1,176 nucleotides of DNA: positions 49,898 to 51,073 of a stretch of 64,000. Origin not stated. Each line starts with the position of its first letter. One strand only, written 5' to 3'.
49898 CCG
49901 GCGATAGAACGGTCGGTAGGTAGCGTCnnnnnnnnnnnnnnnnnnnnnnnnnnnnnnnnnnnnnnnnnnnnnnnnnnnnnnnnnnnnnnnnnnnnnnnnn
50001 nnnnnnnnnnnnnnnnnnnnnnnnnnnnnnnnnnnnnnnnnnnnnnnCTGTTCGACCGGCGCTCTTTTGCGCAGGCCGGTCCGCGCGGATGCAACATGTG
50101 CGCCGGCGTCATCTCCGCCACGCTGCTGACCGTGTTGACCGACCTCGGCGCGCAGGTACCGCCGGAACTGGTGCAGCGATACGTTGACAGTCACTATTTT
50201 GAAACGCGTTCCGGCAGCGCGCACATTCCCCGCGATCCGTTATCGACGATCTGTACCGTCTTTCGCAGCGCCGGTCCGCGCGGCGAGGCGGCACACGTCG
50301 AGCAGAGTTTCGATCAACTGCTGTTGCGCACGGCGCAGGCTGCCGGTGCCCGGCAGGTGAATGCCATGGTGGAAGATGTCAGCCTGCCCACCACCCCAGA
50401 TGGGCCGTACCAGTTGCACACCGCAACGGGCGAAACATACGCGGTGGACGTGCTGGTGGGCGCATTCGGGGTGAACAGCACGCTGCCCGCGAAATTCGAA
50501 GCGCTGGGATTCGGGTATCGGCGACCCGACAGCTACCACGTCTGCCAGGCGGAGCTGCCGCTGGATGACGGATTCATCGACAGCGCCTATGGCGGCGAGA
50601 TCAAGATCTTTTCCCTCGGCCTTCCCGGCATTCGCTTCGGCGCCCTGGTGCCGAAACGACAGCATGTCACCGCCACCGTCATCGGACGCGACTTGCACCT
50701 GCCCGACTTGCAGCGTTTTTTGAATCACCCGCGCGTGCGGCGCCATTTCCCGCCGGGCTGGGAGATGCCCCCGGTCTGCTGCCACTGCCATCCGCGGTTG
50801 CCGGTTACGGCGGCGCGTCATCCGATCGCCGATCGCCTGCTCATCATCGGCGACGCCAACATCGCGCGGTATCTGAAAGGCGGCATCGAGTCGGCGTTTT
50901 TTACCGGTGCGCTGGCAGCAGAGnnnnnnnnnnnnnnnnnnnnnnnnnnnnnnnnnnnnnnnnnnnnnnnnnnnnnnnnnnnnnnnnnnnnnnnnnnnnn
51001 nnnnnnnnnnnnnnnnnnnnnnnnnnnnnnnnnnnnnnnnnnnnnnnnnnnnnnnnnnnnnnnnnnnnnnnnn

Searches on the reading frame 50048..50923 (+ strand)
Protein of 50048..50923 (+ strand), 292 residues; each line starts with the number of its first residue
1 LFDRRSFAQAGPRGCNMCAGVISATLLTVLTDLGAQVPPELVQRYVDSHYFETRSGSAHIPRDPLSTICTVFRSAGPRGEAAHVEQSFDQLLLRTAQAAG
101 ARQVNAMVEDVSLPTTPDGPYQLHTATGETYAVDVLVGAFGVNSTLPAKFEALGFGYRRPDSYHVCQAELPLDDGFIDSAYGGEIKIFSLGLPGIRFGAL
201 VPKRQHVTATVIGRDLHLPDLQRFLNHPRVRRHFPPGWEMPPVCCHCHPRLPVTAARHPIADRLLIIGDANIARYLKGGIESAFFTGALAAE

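Call 42: find_related_loci(query=A4, collection=metagenome_contigs, flank=10000)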
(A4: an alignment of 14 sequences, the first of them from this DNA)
Query A4 (292 aa) in metagenome_contigs; peptide patterns used: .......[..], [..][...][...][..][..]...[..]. (x = any residue, [..] = any of these).
600 stretches matched a pattern (row limit reached: there are more); 415 encode a relative of the query (tblastn E <= 1e-3); the best 80 are kept; 80 distinct loci.
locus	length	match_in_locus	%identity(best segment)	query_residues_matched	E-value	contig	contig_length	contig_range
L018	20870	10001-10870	64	1-291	3e-119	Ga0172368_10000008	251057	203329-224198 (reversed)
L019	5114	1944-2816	63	1-292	4e-119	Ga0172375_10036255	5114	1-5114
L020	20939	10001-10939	59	1-292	7e-119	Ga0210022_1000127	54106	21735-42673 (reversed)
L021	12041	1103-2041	59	1-292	7e-119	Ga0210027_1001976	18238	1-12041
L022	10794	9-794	63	30-292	5e-105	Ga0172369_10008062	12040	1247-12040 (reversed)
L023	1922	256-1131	47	1-292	4e-98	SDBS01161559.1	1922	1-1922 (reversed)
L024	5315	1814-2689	50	1-292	1e-92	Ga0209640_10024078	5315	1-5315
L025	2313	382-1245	48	1-292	7e-92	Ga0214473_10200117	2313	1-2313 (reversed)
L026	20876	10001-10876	47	1-292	9e-88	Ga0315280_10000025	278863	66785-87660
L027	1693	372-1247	47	1-292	4e-92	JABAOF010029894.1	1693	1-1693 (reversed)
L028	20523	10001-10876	46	1-292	1e-86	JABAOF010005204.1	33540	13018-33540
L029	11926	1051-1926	47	1-292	1e-86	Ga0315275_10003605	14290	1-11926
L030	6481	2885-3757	46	1-291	1e-85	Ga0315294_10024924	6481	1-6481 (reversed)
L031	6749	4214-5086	46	1-291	8e-86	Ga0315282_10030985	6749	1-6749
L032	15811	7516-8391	46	1-292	2e-84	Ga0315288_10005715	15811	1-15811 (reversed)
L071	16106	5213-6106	39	1-291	3e-69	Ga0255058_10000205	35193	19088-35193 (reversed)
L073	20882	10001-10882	42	1-292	7e-69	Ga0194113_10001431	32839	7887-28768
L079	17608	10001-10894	39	1-291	1e-68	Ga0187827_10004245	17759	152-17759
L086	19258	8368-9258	38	1-292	4e-68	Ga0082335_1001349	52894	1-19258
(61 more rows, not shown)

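Call 48: search_protein_families(library=ncbifam, proteins=[L028:13105-14112:+, L028:14109-15653:+, L028:15650-16837:+, L028:16809-17828:+, L028:17813-18895:+, L028:18896-20206:+, L026:8862-9905:+, L026:18527-20020:+, L026:20005-20874:+, L028:5973-6491:+], max_evalue=0.00001)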
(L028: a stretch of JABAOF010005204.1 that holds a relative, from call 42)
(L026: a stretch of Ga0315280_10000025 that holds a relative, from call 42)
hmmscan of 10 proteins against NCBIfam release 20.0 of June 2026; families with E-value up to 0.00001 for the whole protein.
L028:13105-14112:+ (335 aa): 2 families
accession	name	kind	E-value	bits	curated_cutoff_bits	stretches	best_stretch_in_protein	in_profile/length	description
TIGR00212.1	hemC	equivalog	1.5e-98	329.5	164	1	38-325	1-292/293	hydroxymethylbilane synthase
NF002202.0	PRK01066.1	equivalog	2e-36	125.4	251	1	34-245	17-227/241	hydroxymethylbilane synthase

L028:14109-15653:+ (514 aa): 33 families (the best 25 are shown)
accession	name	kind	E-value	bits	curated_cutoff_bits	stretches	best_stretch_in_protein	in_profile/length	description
NF004790.0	PRK06136.1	subfamily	1e-92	310.3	198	1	4-250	3-248/250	uroporphyrinogen-III C-methyltransferase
TIGR01469.1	cobA_cysG_Cterm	equivalog_domain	1.2e-90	303.5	185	1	5-242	1-237/238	uroporphyrinogen-III C-methyltransferase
NF007922.1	PRK10637.1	equivalog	4.3e-89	299.5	400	1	4-240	216-450/450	siroheme synthase CysG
NF005524.0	PRK07168.1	equivalog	5.5e-77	259.3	603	1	5-322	3-316/474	uroporphyrin-III C-methyltransferase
TIGR01465.1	cobM_cbiF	equivalog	1.2e-37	129.6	259.65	1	7-242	1-230/247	precorrin-4 C(11)-methyltransferase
NF004593.0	PRK05928.4-2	equivalog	3.9e-34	118.2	275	1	257-502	4-246/247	uroporphyrinogen-III synthase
NF012017.0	PRK15473.1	equivalog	2.4e-32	112.3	408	1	4-239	7-236/257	cobalt-precorrin-4 methyltransferase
NF004583.0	PRK05928.1-5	equivalog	4.5e-29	101.7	432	1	253-495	4-245/250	uroporphyrinogen-III synthase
NF004587.0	PRK05928.2-5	equivalog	2.9e-26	92.5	246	1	257-499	7-241/245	uroporphyrinogen-III synthase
TIGR01467.1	cobI_cbiL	equivalog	1.1e-16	60.9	163.25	1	6-191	2-191/230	precorrin-2 C(20)-methyltransferase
NF005411.0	PRK06975.1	equivalog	1.2e-14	53.6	414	1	256-445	7-209/660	fused uroporphyrinogen-III synthase HemD/membrane protein HemX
NF006621.0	PRK09189.1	equivalog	3.2e-14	53.1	223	1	257-454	2-192/240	uroporphyrinogen-III synthase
NF004647.0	PRK05990.1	equivalog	3.2e-13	49.7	271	1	69-210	88-218/245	precorrin-2 C(20)-methyltransferase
NF004585.0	PRK05928.2-2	equivalog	5.4e-13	48.9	241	1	257-453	4-197/255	uroporphyrinogen-III synthase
NF004584.0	PRK05928.2-1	equivalog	1.5e-12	47.5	233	1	267-501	17-267/269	uroporphyrinogen-III synthase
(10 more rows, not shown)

L028:15650-16837:+ (395 aa): 72 families (the best 25 are shown)
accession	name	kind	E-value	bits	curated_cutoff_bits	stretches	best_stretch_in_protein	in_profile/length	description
TIGR04546.1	rSAM_ahbC_deAc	equivalog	1.6e-139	465.1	650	1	2-390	1-390/390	12,18-didecarboxysiroheme deacetylase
TIGR04054.1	rSAM_NirJ1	equivalog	3.6e-134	447.2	650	1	2-390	1-387/387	putative heme d1 biosynthesis radical SAM protein NirJ1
TIGR04347.1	pseudo_SAM_Halo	equivalog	2.1e-130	435.5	525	1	3-390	2-390/390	TIGR04347 family pseudo-SAM/SPASM protein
TIGR04051.1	rSAM_NirJ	equivalog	1.2e-117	392.9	515.45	1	39-390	1-353/354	heme d1 biosynthesis radical SAM protein NirJ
TIGR04545.1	rSAM_ahbD_hemeb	equivalog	2.4e-79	267.2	500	1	41-384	1-336/339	heme b synthase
TIGR04055.1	rSAM_NirJ2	equivalog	1.9e-77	261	500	1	41-384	1-323/326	putative heme d1 biosynthesis radical SAM protein NirJ2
TIGR04053.2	TIGR04053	equivalog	3.2e-66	224.1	395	1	38-384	5-363/366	TIGR04053 family radical SAM/SPASM domain-containing protein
TIGR03962.1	mycofact_rSAM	equivalog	5.5e-48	163.9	265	1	42-388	14-336/339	mycofactocin radical SAM maturase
NF050035.1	rSAM_WgK_link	exception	7.3e-44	150.2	650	2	41-195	10-165/367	radical SAM/SPASM peptide maturase WgkB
TIGR04303.1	GeoRSP_rSAM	equivalog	2.7e-41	142.2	400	1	42-384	7-325/325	GeoRSP system radical SAM/SPASM protein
NF045574.1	sacti_mat_StsB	exception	6.2e-40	137.4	625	1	34-199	90-254/466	StsB family radical SAM/SPASM domain sactipeptide maturase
TIGR04340.1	rSAM_ACGX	hypoth_equivalog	8.5e-38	130.4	400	1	44-384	7-338/341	radical SAM/SPASM domain protein, ACGX system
TIGR03913.1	rad_SAM_trio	equivalog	4.5e-37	127.5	591.75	1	42-389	21-358/477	GDL motif peptide-associated radical SAM/SPASM maturase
TIGR04103.1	rSAM_nif11_3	equivalog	2.8e-36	125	725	1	42-384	7-343/412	nif11-class peptide radical SAM maturase 3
TIGR04250.1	SCM_rSAM_ScmE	equivalog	5.9e-34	117.5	400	1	45-369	8-331/358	SynChlorMet cassette radical SAM/SPASM protein ScmE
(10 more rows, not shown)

L028:16809-17828:+ (339 aa): 2 families
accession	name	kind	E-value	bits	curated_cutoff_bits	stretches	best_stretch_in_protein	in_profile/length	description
NF006762.1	PRK09283.1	equivalog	8.9e-148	491.9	297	1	18-339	4-326/327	porphobilinogen synthase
NF009923.0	PRK13384.1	equivalog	4.6e-118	394.4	507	1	16-338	5-325/327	porphobilinogen synthase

L028:17813-18895:+ (360 aa): 4 families
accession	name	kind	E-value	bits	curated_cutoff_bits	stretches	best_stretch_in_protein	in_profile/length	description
NF040707.3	Siroheme_Dcarb_AhbB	equivalog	8.8e-70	233.1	125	2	197-340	1-145/146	siroheme decarboxylase subunit beta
NF040708.3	Siroheme_Dcarb_AhbA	equivalog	2.2e-55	186.4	140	2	16-158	2-144/144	siroheme decarboxylase subunit alpha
NF053758.1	ChrTpTrnRegChrS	equivalog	4.3e-13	49.3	250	1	33-109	31-108/158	chromate efflux transcriptional regulator ChrS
NF040820.1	trans_reg_LrpA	equivalog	1.2e-09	38.3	250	0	198-285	10-94/141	HTH-type transcriptional regulator LrpA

L028:18896-20206:+ (436 aa): 68 families (the best 25 are shown)
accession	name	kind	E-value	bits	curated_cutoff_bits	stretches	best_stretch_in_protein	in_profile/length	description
NF000818.0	PRK00062.1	subfamily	1.2e-197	656.9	398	1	9-434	3-428/429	glutamate-1-semialdehyde 2,1-aminomutase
TIGR00713.1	hemL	equivalog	3.6e-187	622.2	527.3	1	11-432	1-422/423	glutamate-1-semialdehyde 2,1-aminomutase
NF009055.0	PRK12389.1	equivalog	1.9e-165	550.7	637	1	9-435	3-430/431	glutamate-1-semialdehyde 2,1-aminomutase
NF001864.0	PRK00615.1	equivalog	1.3e-118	396.3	706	1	9-420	4-416/433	glutamate-1-semialdehyde aminotransferase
NF041362.1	GntE_guanitoxin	equivalog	5.4e-104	348.1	525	1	5-420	1-423/426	guanitoxin biosynthesis PLP-dependent transaminase GntE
NF004856.0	PRK06209.1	equivalog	1.4e-69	234.7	486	1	7-431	6-414/450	glutamate-1-semialdehyde 2,1-aminomutase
NF005453.0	PRK07046.1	subfamily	1.1e-64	218.7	425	1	9-434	27-452/453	transaminase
TIGR00707.1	argD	subfamily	3.6e-53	180.7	410.05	1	43-371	12-333/381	acetylornithine/succinylornithine family transaminase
NF002874.0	PRK03244.1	equivalog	1.4e-52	178.8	457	1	39-348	23-324/399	acetylornithine transaminase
NF049976.1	AmadipTransam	equivalog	1.9e-49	168.7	650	1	42-403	16-381/416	2-aminoadipate transaminase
NF005993.0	PRK08117.1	subfamily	4.1e-49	167.3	574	1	44-369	29-369/433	aspartate aminotransferase family protein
NF042418.1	LysJ_Th_th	equivalog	4.6e-49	167.3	700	1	44-345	22-314/386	[LysW]-aminoadipate semialdehyde transaminase LysJ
NF004426.0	PRK05769.1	equivalog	6.7e-47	160.3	552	1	44-353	40-365/441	acetyl ornithine aminotransferase family protein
NF008570.0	PRK11522.1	equivalog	1e-44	152.9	612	1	49-367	78-400/464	putrescine aminotransferase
NF004714.0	PRK06058.1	subfamily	6.1e-44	150.4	639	2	203-363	221-379/447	4-aminobutyrate--2-oxoglutarate transaminase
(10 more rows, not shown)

L026:8862-9905:+ (347 aa): 56 families (the best 25 are shown)
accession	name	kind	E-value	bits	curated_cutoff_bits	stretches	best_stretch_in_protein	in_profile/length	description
TIGR04055.1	rSAM_NirJ2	equivalog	5.4e-132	440.3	500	1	20-344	1-324/326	putative heme d1 biosynthesis radical SAM protein NirJ2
TIGR04545.1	rSAM_ahbD_hemeb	equivalog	1.3e-107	360.1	500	1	20-344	1-337/339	heme b synthase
TIGR04053.2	TIGR04053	equivalog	3.5e-78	263.4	395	2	16-244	5-234/366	TIGR04053 family radical SAM/SPASM domain-containing protein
TIGR04347.1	pseudo_SAM_Halo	equivalog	1.4e-57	195.8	525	2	13-216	32-234/390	TIGR04347 family pseudo-SAM/SPASM protein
TIGR04546.1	rSAM_ahbC_deAc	equivalog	7.5e-56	189.6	650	2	18-224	38-243/390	12,18-didecarboxysiroheme deacetylase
TIGR04054.1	rSAM_NirJ1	equivalog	1.9e-55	188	650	2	19-224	36-240/387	putative heme d1 biosynthesis radical SAM protein NirJ1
TIGR04051.1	rSAM_NirJ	equivalog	1e-54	185.9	515.45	2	20-224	3-206/354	heme d1 biosynthesis radical SAM protein NirJ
TIGR03962.1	mycofact_rSAM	equivalog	2.1e-50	171.8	265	1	14-342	7-331/339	mycofactocin radical SAM maturase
TIGR04303.1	GeoRSP_rSAM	equivalog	8.4e-42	143.9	400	1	18-342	4-324/325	GeoRSP system radical SAM/SPASM protein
NF050035.1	rSAM_WgK_link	exception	7e-38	130.6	650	2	12-229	2-218/367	radical SAM/SPASM peptide maturase WgkB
TIGR04103.1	rSAM_nif11_3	equivalog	1.9e-37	128.8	725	1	19-321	5-322/412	nif11-class peptide radical SAM maturase 3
TIGR02109.1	PQQ_syn_pqqE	equivalog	1.2e-36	126.4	381.35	1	18-344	6-332/358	pyrroloquinoline quinone biosynthesis protein PqqE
TIGR04133.1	rSAM_w_lipo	hypoth_equivalog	2.3e-34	118.9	425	1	20-322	25-329/350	TIGR04133 family radical SAM/SPASM protein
TIGR03913.1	rad_SAM_trio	equivalog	2.6e-31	108.5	591.75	1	18-328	18-339/477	GDL motif peptide-associated radical SAM/SPASM maturase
NF045574.1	sacti_mat_StsB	exception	2.8e-31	108.9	625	1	19-327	96-399/466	StsB family radical SAM/SPASM domain sactipeptide maturase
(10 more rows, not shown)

L026:18527-20020:+ (497 aa): 2 families
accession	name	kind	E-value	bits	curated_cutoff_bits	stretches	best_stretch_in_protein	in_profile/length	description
NF006762.1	PRK09283.1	equivalog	2.7e-147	490.3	297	1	176-497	4-326/327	porphobilinogen synthase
NF009923.0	PRK13384.1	equivalog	2.8e-116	388.6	507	1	175-496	6-325/327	porphobilinogen synthase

L026:20005-20874:+ (290 aa): 2 families
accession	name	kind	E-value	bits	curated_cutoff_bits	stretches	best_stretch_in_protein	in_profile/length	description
NF040707.3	Siroheme_Dcarb_AhbB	equivalog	1.8e-53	180.2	125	2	192-290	1-100/146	siroheme decarboxylase subunit beta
NF040708.3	Siroheme_Dcarb_AhbA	equivalog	8.3e-48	161.8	140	2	14-157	1-144/144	siroheme decarboxylase subunit alpha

L028:5973-6491:+ (172 aa): 5 families
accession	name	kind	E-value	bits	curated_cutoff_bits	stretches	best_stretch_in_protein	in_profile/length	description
NF010001.0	PRK13474.1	subfamily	7.7e-18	64.4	154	1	15-168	8-162/178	cytochrome b6-f complex iron-sulfur subunit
NF045928.1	Cytb6fFeSPetC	equivalog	1.4e-17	63.7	250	1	15-163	8-158/179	cytochrome b6-f complex iron-sulfur subunit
TIGR01416.1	Rieske_proteo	equivalog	1.3e-16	61.1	97.4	1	93-162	96-169/176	ubiquinol-cytochrome c reductase iron-sulfur subunit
NF050121.1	bc1_QcrA_actin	exception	7e-14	52.1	275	1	104-163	238-301/319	cytochrome bc1 complex Rieske iron-sulfur subunit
TIGR02694.1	arsenite_ox_S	equivalog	9.3e-10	38.5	95.65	1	65-150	11-97/129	arsenate reductase (azurin) small subunit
